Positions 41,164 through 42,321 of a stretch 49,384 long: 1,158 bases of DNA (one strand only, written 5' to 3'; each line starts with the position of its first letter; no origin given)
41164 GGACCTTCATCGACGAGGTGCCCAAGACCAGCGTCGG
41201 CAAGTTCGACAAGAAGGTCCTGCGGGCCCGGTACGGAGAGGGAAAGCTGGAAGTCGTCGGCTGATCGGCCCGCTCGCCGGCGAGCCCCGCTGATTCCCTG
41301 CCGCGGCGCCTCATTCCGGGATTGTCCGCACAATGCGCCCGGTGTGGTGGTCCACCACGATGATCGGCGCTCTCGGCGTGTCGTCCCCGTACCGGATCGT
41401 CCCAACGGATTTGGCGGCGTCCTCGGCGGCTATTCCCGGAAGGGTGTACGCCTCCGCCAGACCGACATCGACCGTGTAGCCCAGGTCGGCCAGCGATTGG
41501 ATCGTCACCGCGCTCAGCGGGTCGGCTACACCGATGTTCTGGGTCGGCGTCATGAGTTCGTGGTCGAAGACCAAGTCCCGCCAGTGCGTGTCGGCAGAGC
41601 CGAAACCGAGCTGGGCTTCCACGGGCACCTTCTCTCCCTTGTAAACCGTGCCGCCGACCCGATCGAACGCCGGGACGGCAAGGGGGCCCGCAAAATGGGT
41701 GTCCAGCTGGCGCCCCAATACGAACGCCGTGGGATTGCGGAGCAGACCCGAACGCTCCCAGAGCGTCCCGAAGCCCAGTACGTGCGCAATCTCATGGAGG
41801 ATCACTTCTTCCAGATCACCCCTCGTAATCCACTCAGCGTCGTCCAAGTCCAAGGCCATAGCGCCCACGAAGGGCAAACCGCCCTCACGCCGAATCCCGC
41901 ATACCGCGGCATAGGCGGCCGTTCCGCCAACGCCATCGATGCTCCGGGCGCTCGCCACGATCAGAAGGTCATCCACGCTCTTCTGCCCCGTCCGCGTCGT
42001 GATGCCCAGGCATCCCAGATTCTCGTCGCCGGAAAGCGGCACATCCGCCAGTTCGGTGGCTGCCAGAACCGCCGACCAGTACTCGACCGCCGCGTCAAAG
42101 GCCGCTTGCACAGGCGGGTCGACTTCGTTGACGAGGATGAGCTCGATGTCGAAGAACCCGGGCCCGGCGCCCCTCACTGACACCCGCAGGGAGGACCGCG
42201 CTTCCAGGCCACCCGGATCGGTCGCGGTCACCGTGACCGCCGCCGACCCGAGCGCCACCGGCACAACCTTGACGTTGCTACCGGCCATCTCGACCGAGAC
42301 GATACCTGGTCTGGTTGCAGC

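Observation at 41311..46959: Giant secreted mosaic protein joining two different LRR solenoids, Ig-like/Calx-beta/cadherin-like modules and a leishmanolysin-type protease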

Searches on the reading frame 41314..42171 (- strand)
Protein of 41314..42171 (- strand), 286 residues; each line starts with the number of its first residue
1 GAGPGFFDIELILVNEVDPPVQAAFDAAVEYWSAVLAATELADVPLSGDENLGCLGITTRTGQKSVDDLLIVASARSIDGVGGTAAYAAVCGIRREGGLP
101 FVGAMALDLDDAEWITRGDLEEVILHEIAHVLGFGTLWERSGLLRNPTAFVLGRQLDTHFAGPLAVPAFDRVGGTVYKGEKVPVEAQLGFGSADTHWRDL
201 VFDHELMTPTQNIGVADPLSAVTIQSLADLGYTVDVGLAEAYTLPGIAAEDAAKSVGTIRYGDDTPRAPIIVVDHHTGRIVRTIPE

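Call 15: search_protein_families(library=pfam, proteins=[window:41314-42171:-], max_evalue=10)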
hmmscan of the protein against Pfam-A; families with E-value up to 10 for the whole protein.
window:41314-42171:- (286 aa): 2 families
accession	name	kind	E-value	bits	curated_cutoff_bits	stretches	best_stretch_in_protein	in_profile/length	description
PF01457.22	Peptidase_M8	-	1.1e-10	41.2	21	1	65-241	164-334/529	Leishmanolysin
PF00413.30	Peptidase_M10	-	0.0022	18.3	24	1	76-135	65-123/159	Matrixin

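Call 16: search_solved_structures(query=window:41314-42171:-, max_evalue=10, show_alignments=2)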
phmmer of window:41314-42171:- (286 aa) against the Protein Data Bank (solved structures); distinct sequences matched with E-value up to 10: 2.
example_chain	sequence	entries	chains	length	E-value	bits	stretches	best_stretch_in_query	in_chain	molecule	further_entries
1lml_A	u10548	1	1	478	2.7e-07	33.6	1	62-240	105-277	LEISHMANOLYSIN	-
6gms_A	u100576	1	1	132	0.22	14.2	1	55-119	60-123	Prepilin peptidase-dependent protein D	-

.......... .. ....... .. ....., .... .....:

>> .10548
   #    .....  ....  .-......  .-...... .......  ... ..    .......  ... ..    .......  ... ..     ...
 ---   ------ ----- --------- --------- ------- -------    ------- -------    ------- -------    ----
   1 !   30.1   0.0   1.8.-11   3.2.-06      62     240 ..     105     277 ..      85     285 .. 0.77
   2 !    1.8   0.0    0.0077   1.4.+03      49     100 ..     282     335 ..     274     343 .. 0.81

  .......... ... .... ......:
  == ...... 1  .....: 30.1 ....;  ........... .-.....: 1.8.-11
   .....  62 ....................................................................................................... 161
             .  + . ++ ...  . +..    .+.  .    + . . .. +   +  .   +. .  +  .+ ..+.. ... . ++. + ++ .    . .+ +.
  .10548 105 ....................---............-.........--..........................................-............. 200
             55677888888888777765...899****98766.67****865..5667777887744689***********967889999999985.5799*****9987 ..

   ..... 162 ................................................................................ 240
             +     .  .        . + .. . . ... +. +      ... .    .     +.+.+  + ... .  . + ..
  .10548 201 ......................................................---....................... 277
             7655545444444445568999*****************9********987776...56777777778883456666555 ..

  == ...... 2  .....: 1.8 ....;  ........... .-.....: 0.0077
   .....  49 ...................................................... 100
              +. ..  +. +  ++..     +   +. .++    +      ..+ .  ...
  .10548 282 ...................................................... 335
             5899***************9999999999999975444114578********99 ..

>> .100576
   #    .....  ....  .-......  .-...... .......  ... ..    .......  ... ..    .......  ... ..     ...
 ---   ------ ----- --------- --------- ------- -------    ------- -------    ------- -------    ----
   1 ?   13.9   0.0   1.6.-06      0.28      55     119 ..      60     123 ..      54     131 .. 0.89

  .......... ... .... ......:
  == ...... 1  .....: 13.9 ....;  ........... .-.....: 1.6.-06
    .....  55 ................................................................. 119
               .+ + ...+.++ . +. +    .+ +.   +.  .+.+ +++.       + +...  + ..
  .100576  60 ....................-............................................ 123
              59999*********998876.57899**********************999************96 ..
